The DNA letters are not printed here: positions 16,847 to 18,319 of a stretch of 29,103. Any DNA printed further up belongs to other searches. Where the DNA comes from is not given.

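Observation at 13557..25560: Complete archaeal-type mevalonate pathway in one 12-kb, 14-gene, translationally coupled array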

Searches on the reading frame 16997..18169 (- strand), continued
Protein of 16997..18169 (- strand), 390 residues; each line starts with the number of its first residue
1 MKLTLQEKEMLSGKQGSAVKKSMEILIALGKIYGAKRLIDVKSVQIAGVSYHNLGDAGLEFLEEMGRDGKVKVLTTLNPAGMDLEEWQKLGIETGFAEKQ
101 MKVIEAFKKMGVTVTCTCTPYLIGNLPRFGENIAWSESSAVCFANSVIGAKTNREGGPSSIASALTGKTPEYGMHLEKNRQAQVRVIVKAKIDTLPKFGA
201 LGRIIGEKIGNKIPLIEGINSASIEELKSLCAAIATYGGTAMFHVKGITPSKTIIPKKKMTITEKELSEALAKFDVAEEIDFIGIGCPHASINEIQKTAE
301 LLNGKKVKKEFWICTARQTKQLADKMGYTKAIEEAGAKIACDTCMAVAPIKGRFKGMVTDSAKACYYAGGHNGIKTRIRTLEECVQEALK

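Call 65: find_encoding_contigs(protein=P0171, flank=10000, max_places=1)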
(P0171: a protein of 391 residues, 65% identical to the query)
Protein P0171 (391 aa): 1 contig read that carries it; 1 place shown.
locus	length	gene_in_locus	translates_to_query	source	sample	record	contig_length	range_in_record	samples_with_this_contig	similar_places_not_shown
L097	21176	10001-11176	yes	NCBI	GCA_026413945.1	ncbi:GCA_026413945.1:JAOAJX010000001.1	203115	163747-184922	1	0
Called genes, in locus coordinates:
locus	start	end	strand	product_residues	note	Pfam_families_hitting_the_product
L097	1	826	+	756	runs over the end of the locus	-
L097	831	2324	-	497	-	PF02511:Thy1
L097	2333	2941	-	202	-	PF00702:Hydrolase, PF13419:HAD_2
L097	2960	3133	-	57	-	-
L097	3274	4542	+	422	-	PF00368:HMG-CoA_red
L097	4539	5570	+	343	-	PF08540:HMG_CoA_synt_C (faint), PF08541:ACP_syn_III_C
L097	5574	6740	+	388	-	PF00108:Thiolase_N, PF00109:ketoacyl-synt (weak), PF02803:Thiolase_C, PF22691:Thiolase_C_1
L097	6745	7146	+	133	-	PF01796:OB_ChsH2_C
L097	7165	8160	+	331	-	PF00288:GHMP_kinases_N, PF08544:GHMP_kinases_C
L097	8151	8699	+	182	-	PF02441:Flavoprotein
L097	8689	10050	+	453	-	PF20695:UbiD_N, PF01977:UbiD, PF20696:UbiD_C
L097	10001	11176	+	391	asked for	PF04412:AcnX, PF28403:AcnX_2nd, PF28406:AcnX_3rd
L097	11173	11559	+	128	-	PF01989:AcnX_swivel_put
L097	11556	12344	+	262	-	PF00696:AA_kinase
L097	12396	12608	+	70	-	-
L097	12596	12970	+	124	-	-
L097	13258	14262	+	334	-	PF01070:FMN_dh, PF01645:Glu_synthase (weak)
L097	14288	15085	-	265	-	PF04414:tRNA_deacylase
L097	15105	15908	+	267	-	PF07705:CARDB (weak)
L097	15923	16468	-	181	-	PF08461:WHD_RNase_R (faint)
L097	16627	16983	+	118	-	-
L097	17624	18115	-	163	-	-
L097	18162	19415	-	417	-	PF00675:Peptidase_M16, PF05193:Peptidase_M16_C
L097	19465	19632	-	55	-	-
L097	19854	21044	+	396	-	PF00890:FAD_binding_2 (weak), PF01266:DAO (faint), PF01494:FAD_binding_3, PF03486:HI0933_like (faint), PF04820:Trp_halogenase (faint), PF05834:Lycopene_cycl (weak), PF07992:Pyr_redox_2 (faint), PF22578:GGR_cat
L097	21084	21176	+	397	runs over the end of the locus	PF05833:NFACT_N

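Call 68: search_protein_families(library=ncbifam, proteins=[L097:7165-8160:+, L096:8877-9401:+, L096:3658-4356:-, L097:2333-2941:-], max_evalue=0.00001)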
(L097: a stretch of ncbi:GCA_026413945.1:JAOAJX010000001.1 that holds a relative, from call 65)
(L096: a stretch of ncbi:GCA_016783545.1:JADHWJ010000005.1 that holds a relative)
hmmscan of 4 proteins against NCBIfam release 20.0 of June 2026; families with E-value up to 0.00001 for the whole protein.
L097:7165-8160:+ (331 aa): 15 families
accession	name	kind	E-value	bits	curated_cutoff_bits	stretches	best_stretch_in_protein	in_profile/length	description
NF003036.0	PRK03926.1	equivalog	1.6e-57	194.9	403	1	5-328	3-297/302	mevalonate kinase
TIGR00549.1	mevalon_kin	equivalog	1.2e-53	182.4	163.05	1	8-297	1-276/276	mevalonate kinase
NF003006.0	PRK03817.1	equivalog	1.1e-21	77.3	443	2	213-312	231-327/352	galactokinase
TIGR00131.1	gal_kin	equivalog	3e-21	75.8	226.65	2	5-203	19-218/388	galactokinase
NF001816.0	PRK00555.1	equivalog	1.9e-16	60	509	1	235-316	260-342/363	galactokinase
NF003705.0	PRK05322.1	equivalog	4.7e-15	55.2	385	1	7-138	23-156/388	galactokinase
NF003472.0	PRK05101.1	equivalog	2.1e-14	53.3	499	1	5-198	22-214/382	galactokinase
NF002288.1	PRK01212.1-4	equivalog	1.4e-12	47.2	194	1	54-316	39-284/303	homoserine kinase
TIGR01220.1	Pmev_kin_Gr_pos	equivalog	1.3e-11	44.2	165.7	1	6-172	3-181/358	phosphomevalonate kinase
TIGR00191.1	thrB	equivalog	9.6e-11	41.1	168.25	1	78-141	63-127/304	homoserine kinase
TIGR01920.1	Shik_kin_archae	equivalog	1.5e-10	40.9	126.85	1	66-134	41-109/266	shikimate kinase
TIGR00154.1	ispE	equivalog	8.3e-09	35.4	138.7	1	62-135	55-128/294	4-(cytidine 5'-diphospho)-2-C-methyl-D-erythritol kinase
NF002870.0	PRK03188.1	equivalog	1.3e-08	33.9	286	0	206-317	182-291/310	4-(cytidine 5'-diphospho)-2-C-methyl-D-erythritol kinase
NF040957.1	Arch_PMK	equivalog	6.9e-06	25.8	500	1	6-315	2-302/316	phosphomevalonate kinase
NF049969.1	GlMnHpPKinHddA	equivalog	7e-06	25.7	600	0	31-326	36-332/338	D-glycero-D-manno-heptose 7-phosphate kinase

L096:8877-9401:+ (174 aa): 6 families
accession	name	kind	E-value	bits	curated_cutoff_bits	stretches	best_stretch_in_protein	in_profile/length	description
NF041653.1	Nud_hyd_Meth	equivalog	1.1e-22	80.6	300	1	5-156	3-156/170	Nudix hydrolase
NF011922.0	PRK15393.1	equivalog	5.5e-22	78.3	152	1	2-138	11-147/182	NUDIX hydrolase YfcD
NF002995.0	PRK03759.1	equivalog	9.7e-20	71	127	1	2-149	7-161/185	isopentenyl-diphosphate Delta-isomerase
TIGR02150.1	IPP_isom_1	equivalog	9.1e-17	61.3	105.8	1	6-144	3-146/159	isopentenyl-diphosphate delta-isomerase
NF006530.0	PRK08999.1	equivalog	9.8e-08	31.4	245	1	34-124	11-100/315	Nudix family hydrolase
NF001938.0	PRK00714.1-5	equivalog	2.4e-06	27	116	1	23-119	7-107/172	RNA pyrophosphohydrolase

L096:3658-4356:- (232 aa): 6 families
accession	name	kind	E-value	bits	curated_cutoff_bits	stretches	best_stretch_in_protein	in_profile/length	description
TIGR02009.1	PGMB-YQAB-SF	subfamily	6.4e-12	46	153.35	1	9-196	2-186/186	beta-phosphoglucomutase family hydrolase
TIGR01990.1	bPGM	equivalog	1e-09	38.6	189.4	1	8-197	1-187/187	beta-phosphoglucomutase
NF009695.0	PRK13222.1-2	equivalog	2e-09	37.2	225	1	57-196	56-193/226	phosphoglycolate phosphatase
NF008087.0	PRK10826.1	equivalog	2.9e-09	36.9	191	1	6-222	5-217/222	hexitol phosphatase HxpB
NF009804.0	PRK13288.1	equivalog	8.4e-07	28.7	218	1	68-227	57-213/215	pyrophosphatase PpaX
TIGR01454.1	AHBA_synth_RP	hypoth_equivalog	8.8e-06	25.5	246.65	0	125-195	110-173/205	AHBA synthesis associated protein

L097:2333-2941:- (202 aa): 23 families
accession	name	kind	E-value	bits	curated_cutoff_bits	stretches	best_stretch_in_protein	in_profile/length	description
TIGR02247.1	HAD-1A3-hyp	subfamily_domain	1.6e-26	93.4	125.4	1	2-188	2-198/211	epoxide hydrolase N-terminal domain-like phosphatase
TIGR02252.1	DREG-2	subfamily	3.8e-18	66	155.2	1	19-183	19-202/203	HAD hydrolase, REG-2-like, family IA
TIGR02253.1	CTE7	subfamily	4.3e-17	62.6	169.75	1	1-187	1-196/221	TIGR02253 family HAD-type hydrolase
NF006991.0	PRK09456.1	equivalog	1.9e-14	53.8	295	1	6-188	4-187/199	glucose-1-phosphatase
TIGR01428.1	HAD_type_II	equivalog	2.5e-14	53.8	125.4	1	2-183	1-188/197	haloacid dehalogenase type II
TIGR01509.1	HAD-SF-IA-v3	subfamily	8.6e-13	48.7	29.4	1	66-184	44-153/154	HAD-IA family hydrolase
TIGR01549.1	HAD-SF-IA-v1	subfamily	4.3e-12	46.7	23.3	1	76-179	48-149/149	HAD-IA family hydrolase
TIGR01993.1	Pyr-5-nucltdase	equivalog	1.7e-10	41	142.9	1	23-184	28-182/183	pyrimidine 5'-nucleotidase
NF009695.0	PRK13222.1-2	equivalog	4e-10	39.6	225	1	3-183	7-191/226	phosphoglycolate phosphatase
TIGR02254.1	YjjG_YfnB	equivalog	5.1e-09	35.9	159.9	1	3-185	2-196/223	YjjG family noncanonical pyrimidine nucleotidase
TIGR01990.1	bPGM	equivalog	5.8e-09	36.2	189.4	1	2-183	1-184/187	beta-phosphoglucomutase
NF009804.0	PRK13288.1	equivalog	6e-09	35.7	218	1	2-185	3-181/215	pyrophosphatase PpaX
TIGR01662.1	HAD-SF-IIIA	subfamily_domain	1.4e-08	34.9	44.6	1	89-187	27-140/141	HAD-IIIA family hydrolase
TIGR01668.1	YqeG_hyp_ppase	hypoth_equivalog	1.6e-08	34.3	89.1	1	85-192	44-142/170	YqeG family HAD IIIA-type phosphatase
NF046057.1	bifunc_MtlD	equivalog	3.4e-08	32.4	800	1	89-193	94-199/683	bifunctional mannitol-1-phosphate dehydrogenase/phosphatase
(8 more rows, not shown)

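Call 78: find_encoding_contigs(protein=P0080, flank=10000, max_places=1)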
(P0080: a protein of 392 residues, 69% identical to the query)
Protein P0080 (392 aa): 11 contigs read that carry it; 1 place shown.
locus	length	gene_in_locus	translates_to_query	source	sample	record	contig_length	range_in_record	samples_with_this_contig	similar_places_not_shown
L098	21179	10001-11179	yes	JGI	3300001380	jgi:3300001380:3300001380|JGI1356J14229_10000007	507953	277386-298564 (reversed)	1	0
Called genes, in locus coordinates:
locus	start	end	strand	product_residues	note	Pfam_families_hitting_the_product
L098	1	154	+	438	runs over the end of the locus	PF14691:Fer4_20, PF01488:Shikimate_DH (faint), PF01946:Thi4 (faint), PF03486:HI0933_like (faint), PF07992:Pyr_redox_2, PF13450:NAD_binding_8 (weak), PF13738:Pyr_redox_3, PF00070:Pyr_redox (weak), +2 more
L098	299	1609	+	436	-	PF00368:HMG-CoA_red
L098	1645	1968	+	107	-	-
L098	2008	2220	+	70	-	-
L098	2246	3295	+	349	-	PF01154:HMG_CoA_synt_N (weak), PF08540:HMG_CoA_synt_C (faint), PF08541:ACP_syn_III_C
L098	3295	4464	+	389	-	PF00108:Thiolase_N, PF00109:ketoacyl-synt (weak), PF22691:Thiolase_C_1, PF02803:Thiolase_C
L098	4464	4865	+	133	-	PF12172:zf-ChsH2 (weak), PF01796:OB_ChsH2_C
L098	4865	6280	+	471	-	PF13847:Methyltransf_31 (faint), PF08241:Methyltransf_11 (faint), PF08242:Methyltransf_12 (weak)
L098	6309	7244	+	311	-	PF00288:GHMP_kinases_N, PF08544:GHMP_kinases_C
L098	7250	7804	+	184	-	PF02441:Flavoprotein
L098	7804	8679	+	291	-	-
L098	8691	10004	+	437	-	PF20695:UbiD_N, PF01977:UbiD, PF20696:UbiD_C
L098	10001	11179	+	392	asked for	PF04412:AcnX, PF28403:AcnX_2nd, PF28406:AcnX_3rd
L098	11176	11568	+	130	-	PF01989:AcnX_swivel_put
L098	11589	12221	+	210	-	PF00702:Hydrolase, PF13419:HAD_2, PF13242:Hydrolase_like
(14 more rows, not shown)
